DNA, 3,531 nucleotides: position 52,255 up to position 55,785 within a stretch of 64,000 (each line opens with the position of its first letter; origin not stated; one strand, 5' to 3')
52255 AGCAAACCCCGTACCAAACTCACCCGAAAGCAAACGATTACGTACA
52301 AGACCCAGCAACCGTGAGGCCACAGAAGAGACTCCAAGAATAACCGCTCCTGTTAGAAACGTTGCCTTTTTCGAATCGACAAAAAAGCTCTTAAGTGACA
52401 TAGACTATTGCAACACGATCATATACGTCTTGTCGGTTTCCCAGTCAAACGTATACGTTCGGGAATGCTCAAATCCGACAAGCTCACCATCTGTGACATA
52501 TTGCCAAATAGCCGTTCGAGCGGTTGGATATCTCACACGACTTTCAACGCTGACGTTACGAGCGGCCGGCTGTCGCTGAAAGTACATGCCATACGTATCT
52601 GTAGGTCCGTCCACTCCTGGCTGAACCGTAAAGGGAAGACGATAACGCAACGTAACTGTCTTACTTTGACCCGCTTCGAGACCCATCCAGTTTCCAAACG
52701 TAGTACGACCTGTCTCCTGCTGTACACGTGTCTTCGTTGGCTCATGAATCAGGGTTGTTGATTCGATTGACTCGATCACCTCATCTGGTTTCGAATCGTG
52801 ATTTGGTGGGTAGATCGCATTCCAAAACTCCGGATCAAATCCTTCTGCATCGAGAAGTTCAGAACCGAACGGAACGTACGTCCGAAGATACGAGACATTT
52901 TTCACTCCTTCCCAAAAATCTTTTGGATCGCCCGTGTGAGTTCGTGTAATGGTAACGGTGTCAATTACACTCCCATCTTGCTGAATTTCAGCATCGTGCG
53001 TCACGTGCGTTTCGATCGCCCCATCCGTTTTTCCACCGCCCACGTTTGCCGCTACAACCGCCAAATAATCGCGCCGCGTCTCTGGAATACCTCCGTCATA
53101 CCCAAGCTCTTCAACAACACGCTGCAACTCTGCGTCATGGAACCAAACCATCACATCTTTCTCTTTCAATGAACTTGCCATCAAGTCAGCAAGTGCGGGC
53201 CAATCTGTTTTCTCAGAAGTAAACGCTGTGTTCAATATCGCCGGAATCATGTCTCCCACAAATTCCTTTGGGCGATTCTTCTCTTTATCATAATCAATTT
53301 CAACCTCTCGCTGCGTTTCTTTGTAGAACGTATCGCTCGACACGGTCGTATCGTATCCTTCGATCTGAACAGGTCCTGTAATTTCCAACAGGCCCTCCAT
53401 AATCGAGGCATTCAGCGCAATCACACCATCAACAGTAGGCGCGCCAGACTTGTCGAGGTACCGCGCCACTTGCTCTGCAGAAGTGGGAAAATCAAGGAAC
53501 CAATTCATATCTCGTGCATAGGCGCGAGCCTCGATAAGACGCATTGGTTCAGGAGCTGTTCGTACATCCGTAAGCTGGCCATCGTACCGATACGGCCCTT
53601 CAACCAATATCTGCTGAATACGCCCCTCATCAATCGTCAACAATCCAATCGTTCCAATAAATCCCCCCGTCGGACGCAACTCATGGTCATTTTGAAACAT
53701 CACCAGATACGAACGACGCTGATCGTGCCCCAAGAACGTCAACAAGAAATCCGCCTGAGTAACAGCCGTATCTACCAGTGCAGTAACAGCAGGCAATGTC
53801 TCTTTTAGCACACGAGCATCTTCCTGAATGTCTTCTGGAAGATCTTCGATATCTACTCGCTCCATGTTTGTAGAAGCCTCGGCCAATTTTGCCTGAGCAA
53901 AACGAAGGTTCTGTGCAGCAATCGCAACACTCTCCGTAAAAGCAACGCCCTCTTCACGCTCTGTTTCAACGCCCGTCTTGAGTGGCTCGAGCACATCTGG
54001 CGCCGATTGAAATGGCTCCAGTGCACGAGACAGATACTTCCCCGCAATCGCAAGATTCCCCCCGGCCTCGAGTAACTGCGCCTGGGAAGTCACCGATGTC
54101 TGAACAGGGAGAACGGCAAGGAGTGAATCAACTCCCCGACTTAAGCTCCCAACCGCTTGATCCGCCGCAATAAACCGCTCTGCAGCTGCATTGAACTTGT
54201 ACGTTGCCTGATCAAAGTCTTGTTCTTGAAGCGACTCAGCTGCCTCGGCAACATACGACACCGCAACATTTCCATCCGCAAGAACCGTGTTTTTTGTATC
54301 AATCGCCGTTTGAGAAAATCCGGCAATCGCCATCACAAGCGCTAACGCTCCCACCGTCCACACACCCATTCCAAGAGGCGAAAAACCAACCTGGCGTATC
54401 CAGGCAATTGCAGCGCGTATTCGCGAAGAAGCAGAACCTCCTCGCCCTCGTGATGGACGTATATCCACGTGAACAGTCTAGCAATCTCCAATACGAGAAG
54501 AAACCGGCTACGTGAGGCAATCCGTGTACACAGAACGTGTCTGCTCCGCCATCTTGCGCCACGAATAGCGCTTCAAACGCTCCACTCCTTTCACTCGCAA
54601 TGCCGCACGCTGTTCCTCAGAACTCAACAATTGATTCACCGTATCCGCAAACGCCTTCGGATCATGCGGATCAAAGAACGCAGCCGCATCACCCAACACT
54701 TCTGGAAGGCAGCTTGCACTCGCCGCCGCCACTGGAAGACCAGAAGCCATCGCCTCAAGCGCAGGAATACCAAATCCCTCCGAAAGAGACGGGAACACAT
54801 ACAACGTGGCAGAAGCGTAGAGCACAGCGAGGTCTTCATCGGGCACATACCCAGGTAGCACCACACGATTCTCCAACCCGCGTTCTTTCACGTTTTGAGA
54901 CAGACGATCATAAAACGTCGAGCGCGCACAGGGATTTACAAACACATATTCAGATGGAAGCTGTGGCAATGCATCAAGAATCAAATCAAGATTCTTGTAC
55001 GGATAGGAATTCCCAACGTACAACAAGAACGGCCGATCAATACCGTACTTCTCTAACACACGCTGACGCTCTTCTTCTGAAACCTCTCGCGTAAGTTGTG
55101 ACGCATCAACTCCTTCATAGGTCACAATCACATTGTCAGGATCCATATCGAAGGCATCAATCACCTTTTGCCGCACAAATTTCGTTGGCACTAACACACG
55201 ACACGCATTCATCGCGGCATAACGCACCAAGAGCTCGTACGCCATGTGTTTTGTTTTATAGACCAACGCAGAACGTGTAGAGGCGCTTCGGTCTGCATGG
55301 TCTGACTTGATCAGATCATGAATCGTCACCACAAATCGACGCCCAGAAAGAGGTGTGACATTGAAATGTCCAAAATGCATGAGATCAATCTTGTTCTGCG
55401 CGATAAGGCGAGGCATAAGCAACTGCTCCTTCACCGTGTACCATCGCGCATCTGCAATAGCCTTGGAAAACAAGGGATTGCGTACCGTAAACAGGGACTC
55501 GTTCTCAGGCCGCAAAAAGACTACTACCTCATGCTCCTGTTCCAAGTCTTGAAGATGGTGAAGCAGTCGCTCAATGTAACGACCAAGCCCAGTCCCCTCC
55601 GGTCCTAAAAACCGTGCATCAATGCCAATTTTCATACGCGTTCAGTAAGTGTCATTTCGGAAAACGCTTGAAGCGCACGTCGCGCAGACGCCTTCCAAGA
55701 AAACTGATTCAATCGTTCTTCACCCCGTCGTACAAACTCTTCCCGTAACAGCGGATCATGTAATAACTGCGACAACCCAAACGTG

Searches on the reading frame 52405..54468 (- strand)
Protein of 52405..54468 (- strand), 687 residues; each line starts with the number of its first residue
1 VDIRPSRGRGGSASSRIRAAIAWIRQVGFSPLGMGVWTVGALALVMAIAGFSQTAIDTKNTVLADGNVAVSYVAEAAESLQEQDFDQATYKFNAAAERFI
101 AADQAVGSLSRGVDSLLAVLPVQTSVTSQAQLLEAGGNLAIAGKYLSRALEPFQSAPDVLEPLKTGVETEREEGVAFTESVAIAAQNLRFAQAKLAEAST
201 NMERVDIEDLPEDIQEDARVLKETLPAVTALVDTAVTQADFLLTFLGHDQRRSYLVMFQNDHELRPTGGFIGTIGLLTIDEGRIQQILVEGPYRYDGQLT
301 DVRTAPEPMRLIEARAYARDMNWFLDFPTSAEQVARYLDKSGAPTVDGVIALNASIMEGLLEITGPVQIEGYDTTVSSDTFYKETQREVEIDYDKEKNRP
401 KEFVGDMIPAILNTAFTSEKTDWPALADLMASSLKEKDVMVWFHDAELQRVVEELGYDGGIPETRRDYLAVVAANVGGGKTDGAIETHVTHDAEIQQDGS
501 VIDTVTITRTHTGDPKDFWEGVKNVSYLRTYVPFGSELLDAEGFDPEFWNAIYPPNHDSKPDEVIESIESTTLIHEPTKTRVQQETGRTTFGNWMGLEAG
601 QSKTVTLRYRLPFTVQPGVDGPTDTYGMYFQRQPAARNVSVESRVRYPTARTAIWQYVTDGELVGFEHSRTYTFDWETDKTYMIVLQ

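Call 36: search_protein_families(library=pfam, proteins=[window:52405-54468:-], max_evalue=0.00001)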
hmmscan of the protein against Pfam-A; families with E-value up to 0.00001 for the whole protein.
window:52405-54468:- (687 aa): 1 family
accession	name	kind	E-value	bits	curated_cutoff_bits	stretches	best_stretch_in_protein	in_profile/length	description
PF13196.11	DUF4012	-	2.3e-27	96.7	28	1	249-388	1-142/144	Protein of unknown function (DUF4012)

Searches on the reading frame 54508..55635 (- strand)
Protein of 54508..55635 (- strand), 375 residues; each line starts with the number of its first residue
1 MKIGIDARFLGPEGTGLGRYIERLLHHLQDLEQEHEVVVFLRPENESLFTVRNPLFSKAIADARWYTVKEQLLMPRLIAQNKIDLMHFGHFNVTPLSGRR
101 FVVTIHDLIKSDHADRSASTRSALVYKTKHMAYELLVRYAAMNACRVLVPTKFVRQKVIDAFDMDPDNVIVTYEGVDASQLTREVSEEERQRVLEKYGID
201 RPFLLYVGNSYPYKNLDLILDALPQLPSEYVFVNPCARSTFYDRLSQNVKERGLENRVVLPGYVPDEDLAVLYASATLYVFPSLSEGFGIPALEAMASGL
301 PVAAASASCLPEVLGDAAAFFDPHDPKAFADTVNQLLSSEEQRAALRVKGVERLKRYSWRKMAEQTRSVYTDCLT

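Call 36: search_protein_families(library=pfam, proteins=[window:54508-55635:-], max_evalue=0.00001)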
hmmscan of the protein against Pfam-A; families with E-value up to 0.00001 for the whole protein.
window:54508-55635:- (375 aa): 6 families
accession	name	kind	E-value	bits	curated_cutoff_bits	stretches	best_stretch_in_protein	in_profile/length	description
PF00534.26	Glycos_transf_1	-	1.4e-32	113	26.4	1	198-348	10-167/172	Glycosyl transferases group 1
PF13692.12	Glyco_trans_1_4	-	6.3e-27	95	27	1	202-338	2-141/142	Glycosyl transferases group 1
PF13439.12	Glyco_transf_4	-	1.2e-14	55.2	28.5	1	16-179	3-169/170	Glycosyltransferase Family 4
PF20706.3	GT4-conflict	-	8.4e-09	35.3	26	1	257-321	262-324/385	Family 4 Glycosyltransferase in conflict systems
PF13579.12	Glyco_trans_4_4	-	5.8e-08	33.7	29.7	1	15-171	1-154/158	Glycosyl transferase 4-like domain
PF13524.12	Glyco_trans_1_2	-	1.5e-07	31.9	25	1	257-365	28-141/144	Glycosyl transferase-like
